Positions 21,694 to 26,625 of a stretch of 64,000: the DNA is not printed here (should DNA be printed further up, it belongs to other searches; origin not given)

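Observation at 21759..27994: Two-gene NTPase + HEPN operon: candidate uncharacterised conflict (anti-phage / abortive-infection) system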

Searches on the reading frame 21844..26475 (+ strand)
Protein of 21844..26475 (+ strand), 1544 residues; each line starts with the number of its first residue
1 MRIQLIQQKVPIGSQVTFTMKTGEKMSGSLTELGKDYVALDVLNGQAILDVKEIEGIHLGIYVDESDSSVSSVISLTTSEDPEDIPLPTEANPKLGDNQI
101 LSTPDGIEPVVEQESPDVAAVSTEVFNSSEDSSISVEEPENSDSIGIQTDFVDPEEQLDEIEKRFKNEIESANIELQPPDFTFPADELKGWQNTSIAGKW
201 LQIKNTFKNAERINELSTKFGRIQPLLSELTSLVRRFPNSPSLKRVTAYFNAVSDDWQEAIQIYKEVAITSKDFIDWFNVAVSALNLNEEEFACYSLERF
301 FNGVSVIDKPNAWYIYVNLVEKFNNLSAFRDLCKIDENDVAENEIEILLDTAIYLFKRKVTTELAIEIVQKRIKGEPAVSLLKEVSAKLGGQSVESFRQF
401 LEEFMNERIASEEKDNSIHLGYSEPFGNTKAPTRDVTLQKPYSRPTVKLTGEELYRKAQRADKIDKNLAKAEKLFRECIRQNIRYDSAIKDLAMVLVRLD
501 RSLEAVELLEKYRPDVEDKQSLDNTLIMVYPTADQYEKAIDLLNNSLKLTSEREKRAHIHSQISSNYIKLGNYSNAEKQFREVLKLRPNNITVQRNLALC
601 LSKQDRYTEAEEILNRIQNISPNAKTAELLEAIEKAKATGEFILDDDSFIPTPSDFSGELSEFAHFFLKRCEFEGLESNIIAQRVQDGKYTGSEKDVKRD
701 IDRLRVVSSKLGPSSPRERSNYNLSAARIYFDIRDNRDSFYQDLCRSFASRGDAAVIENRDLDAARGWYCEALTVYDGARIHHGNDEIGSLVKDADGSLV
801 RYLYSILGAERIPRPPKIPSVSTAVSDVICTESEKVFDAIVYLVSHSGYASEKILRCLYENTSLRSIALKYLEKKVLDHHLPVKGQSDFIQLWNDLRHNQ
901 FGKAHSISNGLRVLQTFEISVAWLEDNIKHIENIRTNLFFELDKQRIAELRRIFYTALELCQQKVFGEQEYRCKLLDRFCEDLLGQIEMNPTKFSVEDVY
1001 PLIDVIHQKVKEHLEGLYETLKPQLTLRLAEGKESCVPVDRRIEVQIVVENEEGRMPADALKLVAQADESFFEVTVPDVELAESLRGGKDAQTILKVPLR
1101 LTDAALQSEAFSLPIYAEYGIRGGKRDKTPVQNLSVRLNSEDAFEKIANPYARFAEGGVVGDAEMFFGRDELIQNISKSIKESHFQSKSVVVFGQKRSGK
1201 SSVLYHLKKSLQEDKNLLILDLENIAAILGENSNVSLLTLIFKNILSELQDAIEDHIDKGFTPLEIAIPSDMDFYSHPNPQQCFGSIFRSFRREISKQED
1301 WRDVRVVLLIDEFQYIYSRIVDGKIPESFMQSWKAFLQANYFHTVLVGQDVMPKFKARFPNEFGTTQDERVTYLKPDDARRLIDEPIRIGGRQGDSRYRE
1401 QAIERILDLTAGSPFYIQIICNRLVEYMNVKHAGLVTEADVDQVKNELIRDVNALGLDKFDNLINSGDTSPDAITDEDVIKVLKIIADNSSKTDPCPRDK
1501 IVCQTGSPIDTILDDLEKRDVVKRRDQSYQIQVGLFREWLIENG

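Call 3: search_protein_families(library=pfam, proteins=[window:21844-26475:+], max_evalue=1)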
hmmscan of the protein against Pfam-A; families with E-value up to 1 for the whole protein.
window:21844-26475:+ (1544 aa): 34 families (the best 25 are shown)
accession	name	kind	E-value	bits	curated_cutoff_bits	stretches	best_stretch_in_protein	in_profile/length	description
PF14559.12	TPR_19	-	5.4e-14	52.7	25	1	568-628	2-63/68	Tetratricopeptide repeat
PF13424.12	TPR_12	-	4.7e-12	46.4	30.1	2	524-587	7-75/77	Tetratricopeptide repeat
PF07719.23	TPR_2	-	2e-10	40.4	27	2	559-590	3-34/34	Tetratricopeptide repeat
PF13432.12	TPR_16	-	9.5e-10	39.2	32.7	1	567-623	7-63/65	Tetratricopeptide repeat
PF20703.3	nSTAND1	-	4.1e-08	33.7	27.1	1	1162-1404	12-217/379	Novel STAND NTPase 1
PF13181.12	TPR_8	-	7.2e-08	32.4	25.7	1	558-590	2-34/34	Tetratricopeptide repeat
PF00515.34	TPR_1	-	9.1e-08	32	27.8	2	567-590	11-34/34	Tetratricopeptide repeat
PF13401.12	AAA_22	-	7e-07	30.1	27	1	1186-1349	4-123/130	AAA domain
PF13428.12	TPR_14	-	9.2e-07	29.4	23.5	1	567-598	11-42/44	Tetratricopeptide repeat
PF12895.13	ANAPC3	-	2.4e-05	25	27.2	1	534-616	3-81/82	Anaphase-promoting complex, cyclosome, subunit 3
PF13374.12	TPR_10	-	4.1e-05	23.9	27.5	0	562-587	7-32/42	Tetratricopeptide repeat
PF13191.12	AAA_16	-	6.5e-05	23.9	32.6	1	1166-1315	2-143/167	AAA ATPase domain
PF09613.16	HrpB1_HrpK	-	0.00016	21.7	29.3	1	567-636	55-123/126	Bacterial type III secretion protein (HrpB1_HrpK)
PF20308.4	TPR-S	-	0.00017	22.6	27.6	1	572-638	1-65/102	Tetratricopeptide Repeats-Sensor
PF24575.1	TPR_Slam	-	0.00018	22.3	35.2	1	571-612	61-102/104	Surface lipoprotein assembly modifier, N-terminal TPR repeats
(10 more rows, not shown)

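Call 4: search_protein_families(library=padloc, proteins=[window:21844-26475:+], max_evalue=1)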
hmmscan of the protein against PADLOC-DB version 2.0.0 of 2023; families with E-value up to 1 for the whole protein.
window:21844-26475:+ (1544 aa): 4 families
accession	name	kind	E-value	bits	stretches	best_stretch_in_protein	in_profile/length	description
PDLC04789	PDC-S01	-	0.00021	18.4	1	1175-1242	5-72/375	-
PDLC04140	mad8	-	0.00024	18.7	1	1166-1351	5-234/314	mads_8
PDLC04787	PDC-S01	-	0.00043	17.2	1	1168-1226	12-70/412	-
PDLC04688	PDC-M50B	-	0.029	12.6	1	1176-1233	53-111/162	-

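Call 5: search_protein_families(library=ncbifam, proteins=[window:21844-26475:+], max_evalue=1)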
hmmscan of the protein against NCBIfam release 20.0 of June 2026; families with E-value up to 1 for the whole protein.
window:21844-26475:+ (1544 aa): 29 families (the best 25 are shown)
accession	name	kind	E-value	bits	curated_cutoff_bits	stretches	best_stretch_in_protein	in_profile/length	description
NF040959.1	MamA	equivalog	1.1e-11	44.6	200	1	453-620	38-202/204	magnetosome protein MamA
TIGR02521.1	type_IV_pilW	equivalog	2e-07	30.8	154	1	530-615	41-123/234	type IV pilus biogenesis/stability protein PilW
TIGR02917.1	PEP_TPR_lipo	equivalog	6.6e-07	27.6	312.2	1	465-630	512-674/899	XrtA/PEP-CTERM system TPR-repeat protein PrsT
NF052312.1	T9SS_PorW_SprE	equivalog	7.3e-07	28.2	250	1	486-638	141-297/716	type IX secretion system periplasmic lipoprotein PorW/SprE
NF052415.1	T3SS_chap_SctY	equivalog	1.6e-06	28.6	70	2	491-585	11-105/106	type III secretion apparatus assembly chaperone SctY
NF033920.0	C39_PA2778_fam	equivalog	7.5e-06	25.5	150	1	564-620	197-253/255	PA2778 family cysteine peptidase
NF052230.1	T9SS_PorE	exception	4.4e-05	22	600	1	533-638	38-139/648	PorE family type IX secretion system protein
TIGR03939.1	PGA_TPR_OMP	equivalog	4.9e-05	21.7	366.65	1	504-626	37-155/800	poly-beta-1,6 N-acetyl-D-glucosamine export porin PgaA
NF008756.0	PRK11788.1-4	equivalog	6.1e-05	22.2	474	1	447-635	71-257/389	lipopolysaccharide assembly protein LapB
NF047507.1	TPR_BatC_Lepto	exception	6.6e-05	22.5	175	1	535-610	73-149/214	TPR repeat-containing protein BatC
NF053860.1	DS41_1_antiphage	equivalog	6.9e-05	22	370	1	1179-1256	31-110/448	anti-phage protein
TIGR03015.1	pepcterm_ATPase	hypoth_equivalog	0.00013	21.5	324.5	1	1303-1448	122-266/269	XrtA/PEP-CTERM system-associated ATPase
TIGR02552.1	LcrH_SycD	equivalog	0.00014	21.6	104.8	1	569-625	30-86/136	SycD/LcrH family type III secretion system chaperone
NF008757.0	PRK11788.1-5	equivalog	0.00029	20.1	363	1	499-635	123-257/388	lipopolysaccharide assembly protein LapB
TIGR02795.1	tol_pal_ybgF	equivalog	0.00059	20.4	90.1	1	533-629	15-114/119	tol-pal system protein YbgF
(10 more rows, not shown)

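Call 8: search_solved_structures(query=window:21844-26475:+, max_evalue=0.1)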
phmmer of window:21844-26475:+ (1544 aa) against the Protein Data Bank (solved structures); distinct sequences matched with E-value up to 0.1: 52.
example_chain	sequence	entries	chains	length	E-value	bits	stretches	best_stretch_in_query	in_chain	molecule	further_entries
9qhb_A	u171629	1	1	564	8.3e-15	56.6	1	529-627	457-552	Engineered tetratricopeptide repeat protein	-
8bu0_A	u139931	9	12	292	9.6e-10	39.8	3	532-627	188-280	Consensus tetratricopeptide repeat protein | Crystal structure of an 8-repeat consensus TPR superhelix with Zinc. | Monomer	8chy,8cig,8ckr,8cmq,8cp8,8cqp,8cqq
9qhc_A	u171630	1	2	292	2.2e-08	35.3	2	531-625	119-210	Engineered tetratricopeptide repeat protein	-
7obi_A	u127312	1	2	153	6.7e-06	27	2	530-628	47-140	CTPR-rv4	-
1na0_A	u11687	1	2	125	9.7e-06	26.5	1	563-625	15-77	designed protein CTPR3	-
3kd7_A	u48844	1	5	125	1.9e-05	25.5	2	561-625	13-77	CTPR390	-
2wqh_A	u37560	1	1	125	2.3e-05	25.3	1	563-625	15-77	CTPR3Y3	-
6vfj_B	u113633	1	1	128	5e-05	24.1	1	567-625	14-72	I53_dn5B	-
6v8e_A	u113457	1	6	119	0.0001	23.1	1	567-625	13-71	Designed protein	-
8ump_A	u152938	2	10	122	0.00016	22.5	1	561-633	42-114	T33-ml35-redesigned-TPR-domain-fold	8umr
9gzg_A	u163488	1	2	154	0.00024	21.9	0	561-635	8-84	Engineered CTPR protein with glutamic acids for conductivity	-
7bev_A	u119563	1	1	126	0.00035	21.4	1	562-634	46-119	Sperm-associated antigen 1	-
6vfh_A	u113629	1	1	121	0.00038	21.2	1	567-625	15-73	T33_dn10A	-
2fo7_A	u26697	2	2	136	0.00067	20.4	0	563-624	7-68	SYNTHETIC CONSENSUS TPR PROTEIN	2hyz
8ch0_A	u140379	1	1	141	0.00067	20.4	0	563-625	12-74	Consensus tetratricopeptide repeat protein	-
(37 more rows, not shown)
